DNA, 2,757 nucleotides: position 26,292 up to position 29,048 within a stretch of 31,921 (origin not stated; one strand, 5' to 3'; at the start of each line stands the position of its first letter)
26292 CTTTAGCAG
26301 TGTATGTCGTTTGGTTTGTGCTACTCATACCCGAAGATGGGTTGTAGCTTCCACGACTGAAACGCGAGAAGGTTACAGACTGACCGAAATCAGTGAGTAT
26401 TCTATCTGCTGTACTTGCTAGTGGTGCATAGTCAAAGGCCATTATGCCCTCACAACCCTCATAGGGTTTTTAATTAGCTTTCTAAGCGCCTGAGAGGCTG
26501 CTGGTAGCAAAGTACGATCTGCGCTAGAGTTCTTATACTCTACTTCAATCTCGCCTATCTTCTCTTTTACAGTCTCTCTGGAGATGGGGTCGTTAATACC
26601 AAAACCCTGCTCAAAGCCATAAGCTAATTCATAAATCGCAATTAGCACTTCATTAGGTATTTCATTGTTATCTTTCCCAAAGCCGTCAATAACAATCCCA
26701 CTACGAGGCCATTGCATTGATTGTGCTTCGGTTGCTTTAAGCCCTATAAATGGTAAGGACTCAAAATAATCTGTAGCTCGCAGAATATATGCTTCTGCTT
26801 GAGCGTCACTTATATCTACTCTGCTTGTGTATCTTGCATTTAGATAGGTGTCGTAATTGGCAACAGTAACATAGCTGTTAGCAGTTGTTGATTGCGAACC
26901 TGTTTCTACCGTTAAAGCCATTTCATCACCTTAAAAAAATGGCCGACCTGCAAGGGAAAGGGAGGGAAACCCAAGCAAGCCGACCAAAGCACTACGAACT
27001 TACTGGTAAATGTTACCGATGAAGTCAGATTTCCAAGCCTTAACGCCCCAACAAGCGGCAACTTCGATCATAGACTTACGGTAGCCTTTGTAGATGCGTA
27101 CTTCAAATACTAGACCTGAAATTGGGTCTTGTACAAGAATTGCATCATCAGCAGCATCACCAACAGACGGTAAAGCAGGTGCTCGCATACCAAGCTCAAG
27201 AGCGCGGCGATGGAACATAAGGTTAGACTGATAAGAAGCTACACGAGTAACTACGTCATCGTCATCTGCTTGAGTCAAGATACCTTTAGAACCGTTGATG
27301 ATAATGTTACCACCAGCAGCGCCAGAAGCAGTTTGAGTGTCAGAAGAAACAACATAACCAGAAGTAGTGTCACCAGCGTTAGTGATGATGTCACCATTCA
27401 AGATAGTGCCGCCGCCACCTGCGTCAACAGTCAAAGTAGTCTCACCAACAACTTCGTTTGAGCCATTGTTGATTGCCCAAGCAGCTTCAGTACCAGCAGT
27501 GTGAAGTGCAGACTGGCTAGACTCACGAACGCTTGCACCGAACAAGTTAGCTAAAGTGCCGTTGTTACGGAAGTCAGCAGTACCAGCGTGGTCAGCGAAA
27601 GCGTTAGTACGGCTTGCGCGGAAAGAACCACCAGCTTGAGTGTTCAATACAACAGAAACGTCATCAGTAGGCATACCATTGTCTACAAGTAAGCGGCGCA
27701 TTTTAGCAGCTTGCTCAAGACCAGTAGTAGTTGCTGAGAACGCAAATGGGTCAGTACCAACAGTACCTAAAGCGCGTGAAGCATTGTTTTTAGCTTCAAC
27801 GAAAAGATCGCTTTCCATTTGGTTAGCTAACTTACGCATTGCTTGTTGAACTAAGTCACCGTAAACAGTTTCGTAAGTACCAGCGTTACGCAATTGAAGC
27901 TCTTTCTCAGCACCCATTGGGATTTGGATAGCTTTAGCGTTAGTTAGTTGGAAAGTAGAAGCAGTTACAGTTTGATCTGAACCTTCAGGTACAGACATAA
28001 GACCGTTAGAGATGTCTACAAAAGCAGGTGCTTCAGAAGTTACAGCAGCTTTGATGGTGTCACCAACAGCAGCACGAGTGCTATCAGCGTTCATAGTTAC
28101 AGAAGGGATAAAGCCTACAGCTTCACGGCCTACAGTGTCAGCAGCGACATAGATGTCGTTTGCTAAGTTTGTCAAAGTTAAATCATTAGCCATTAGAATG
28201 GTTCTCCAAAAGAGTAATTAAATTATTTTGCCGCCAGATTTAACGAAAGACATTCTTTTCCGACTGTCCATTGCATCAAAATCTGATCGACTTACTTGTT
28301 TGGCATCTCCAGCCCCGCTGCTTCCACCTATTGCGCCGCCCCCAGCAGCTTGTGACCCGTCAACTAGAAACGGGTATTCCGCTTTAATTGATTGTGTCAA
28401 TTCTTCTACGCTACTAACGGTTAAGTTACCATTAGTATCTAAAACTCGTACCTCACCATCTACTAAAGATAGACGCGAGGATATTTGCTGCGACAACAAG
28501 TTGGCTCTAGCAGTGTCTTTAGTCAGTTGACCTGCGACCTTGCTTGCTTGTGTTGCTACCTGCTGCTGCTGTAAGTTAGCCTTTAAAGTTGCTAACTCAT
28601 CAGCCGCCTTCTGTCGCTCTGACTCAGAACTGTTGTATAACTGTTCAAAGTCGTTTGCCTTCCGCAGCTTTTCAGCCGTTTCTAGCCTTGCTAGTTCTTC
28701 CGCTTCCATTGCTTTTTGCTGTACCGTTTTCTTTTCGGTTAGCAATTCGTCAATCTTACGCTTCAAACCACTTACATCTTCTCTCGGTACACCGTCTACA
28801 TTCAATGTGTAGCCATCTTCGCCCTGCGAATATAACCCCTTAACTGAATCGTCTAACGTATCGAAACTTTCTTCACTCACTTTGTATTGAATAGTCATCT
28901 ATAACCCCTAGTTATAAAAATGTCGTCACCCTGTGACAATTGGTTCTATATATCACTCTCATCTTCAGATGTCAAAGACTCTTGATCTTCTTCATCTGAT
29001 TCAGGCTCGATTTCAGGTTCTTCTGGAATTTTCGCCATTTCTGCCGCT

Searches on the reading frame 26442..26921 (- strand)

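Call 48: search_protein_families(library=phrogs, proteins=[window:26442-26921:-], max_evalue=0.001)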
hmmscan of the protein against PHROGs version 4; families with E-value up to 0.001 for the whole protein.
window:26442-26921:- (159 aa): 1 family
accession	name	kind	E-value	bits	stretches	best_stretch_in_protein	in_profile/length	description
phrog_477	-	connector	2.2e-38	133.1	1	1-153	7-168/220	head-tail adaptor Ad1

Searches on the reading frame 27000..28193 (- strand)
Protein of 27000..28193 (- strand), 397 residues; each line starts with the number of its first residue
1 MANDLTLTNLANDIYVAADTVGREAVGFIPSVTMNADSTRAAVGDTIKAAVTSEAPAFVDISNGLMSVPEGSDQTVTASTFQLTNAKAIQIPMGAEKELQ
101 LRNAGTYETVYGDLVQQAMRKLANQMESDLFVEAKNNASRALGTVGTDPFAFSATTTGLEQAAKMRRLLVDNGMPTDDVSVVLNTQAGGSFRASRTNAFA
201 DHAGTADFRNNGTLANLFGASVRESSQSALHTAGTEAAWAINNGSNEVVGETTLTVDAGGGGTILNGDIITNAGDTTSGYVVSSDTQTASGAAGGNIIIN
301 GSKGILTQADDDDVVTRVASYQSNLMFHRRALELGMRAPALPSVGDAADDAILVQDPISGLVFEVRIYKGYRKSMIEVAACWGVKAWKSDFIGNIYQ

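Call 36: search_dna_similar(query=window:27000-28193:-, collection=phages, mode=protein, max_rows=15)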
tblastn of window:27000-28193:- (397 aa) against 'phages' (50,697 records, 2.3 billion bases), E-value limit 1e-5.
Records with a match: 61; places in all: 61; records where one place covers at least 80% of the query: 28.
Best place of each record, by identity: <60% 61.
By first word of the organism name: Vibrio 34; Escherichia 11; Rhizobium 3; Salicola 2; Klebsiella 2; Synechococcus 2; Acinetobacter 1; Paraglaciecola 1; Microcystis 1; Flyfo 1; and 3 more.
By host as written in the record: Escherichia coli 11; Vibrio parahaemolyticus 11; Vibrio alginolyticus 4; Vibrio vulnificus 3; Rhizobium gallicum SO14B-4(6) 2; Salicola sp. M5 MPN 10^-2 23B 2; - 2; Vibrio campbellii HY01 2; and 24 more.
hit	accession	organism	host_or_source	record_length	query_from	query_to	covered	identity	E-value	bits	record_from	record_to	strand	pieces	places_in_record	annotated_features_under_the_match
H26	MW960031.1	Rhizobium phage RHph_X2_24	Sinorhizobium americanum X2_24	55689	6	392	97%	39.5%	3e-61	219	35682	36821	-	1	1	major capsid protein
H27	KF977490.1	Rhizobium phage vB_RglS_P106B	Rhizobium gallicum SO14B-4(6)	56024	6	392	97%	39.3%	1e-62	223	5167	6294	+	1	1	putative coat protein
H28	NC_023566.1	Rhizobium phage vB_RglS_P106B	Rhizobium gallicum SO14B-4(6)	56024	6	392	97%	39.3%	1e-62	223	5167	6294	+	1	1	major head protein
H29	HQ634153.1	Salicola phage CGphi29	Salicola sp. M5 MPN 10^-2 23B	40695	1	385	97%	38.9%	3e-59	213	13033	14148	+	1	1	hypothetical protein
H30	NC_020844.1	Salicola phage CGphi29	Salicola sp. M5 MPN 10^-2 23B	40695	1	385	97%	38.9%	3e-59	213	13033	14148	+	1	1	major head protein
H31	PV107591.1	Acinetobacter phage vB_AbaS_qsb1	Acinetobacter baumannii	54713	1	391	98%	38.0%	8e-57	206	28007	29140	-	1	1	major capsid protein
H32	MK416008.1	Klebsiella phage ST405-OXA48phi1.3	Klebsiella pneumoniae ST405-OXA48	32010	1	389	98%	37.1%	9e-53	194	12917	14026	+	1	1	p22 coat protein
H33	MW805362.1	Paraglaciecola Antarctic JLT virus 2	Paraglaciecola sp. strain IceBac 372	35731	1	390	98%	36.7%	3e-56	204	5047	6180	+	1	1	major capsid protein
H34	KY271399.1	Klebsiella phage 5 LV-2017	Klebsiella pneumoniae KH43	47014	6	386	96%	37.0%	9e-55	200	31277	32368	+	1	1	putative coat protein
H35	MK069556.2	Microcystis phage Me-ZS1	Microcystis elabens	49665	1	392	99%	35.6%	8e-58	209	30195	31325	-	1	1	P22 coat-protein 5 family protein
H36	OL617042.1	Flyfo siphovirus Tbat2_3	Pteropus tonganus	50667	1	388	98%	36.0%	9e-53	194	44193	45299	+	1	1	P22 coat protein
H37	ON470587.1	Escherichia phage vB_EcoS-611R4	Escherichia coli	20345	6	388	96%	36.3%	3e-49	184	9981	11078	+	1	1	coat protein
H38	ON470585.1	Escherichia phage vB_EcoS-689R7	Escherichia coli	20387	6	388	96%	36.3%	3e-49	184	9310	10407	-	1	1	coat protein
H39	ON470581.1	Escherichia phage vB_EcoS-606R9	Escherichia coli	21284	6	388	96%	36.3%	3e-49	184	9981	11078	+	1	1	coat protein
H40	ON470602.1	Escherichia phage vB_EcoS-885R8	Escherichia coli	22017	6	388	96%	36.3%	3e-49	184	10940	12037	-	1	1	coat protein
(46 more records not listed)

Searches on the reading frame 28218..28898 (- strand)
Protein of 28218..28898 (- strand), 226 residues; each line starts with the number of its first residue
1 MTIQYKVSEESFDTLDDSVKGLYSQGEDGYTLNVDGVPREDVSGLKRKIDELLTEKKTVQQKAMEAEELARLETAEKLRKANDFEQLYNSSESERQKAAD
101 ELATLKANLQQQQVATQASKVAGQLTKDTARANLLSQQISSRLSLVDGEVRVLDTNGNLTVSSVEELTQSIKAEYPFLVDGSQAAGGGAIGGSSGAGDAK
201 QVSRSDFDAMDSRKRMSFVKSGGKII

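Call 48: search_protein_families(library=phrogs, proteins=[window:28218-28898:-], max_evalue=0.001)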
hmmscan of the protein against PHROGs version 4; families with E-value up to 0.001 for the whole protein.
window:28218-28898:- (226 aa): 1 family
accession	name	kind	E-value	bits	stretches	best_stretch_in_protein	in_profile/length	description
phrog_206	-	head and packaging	4.9e-36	125.8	1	5-222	4-252/263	head scaffolding protein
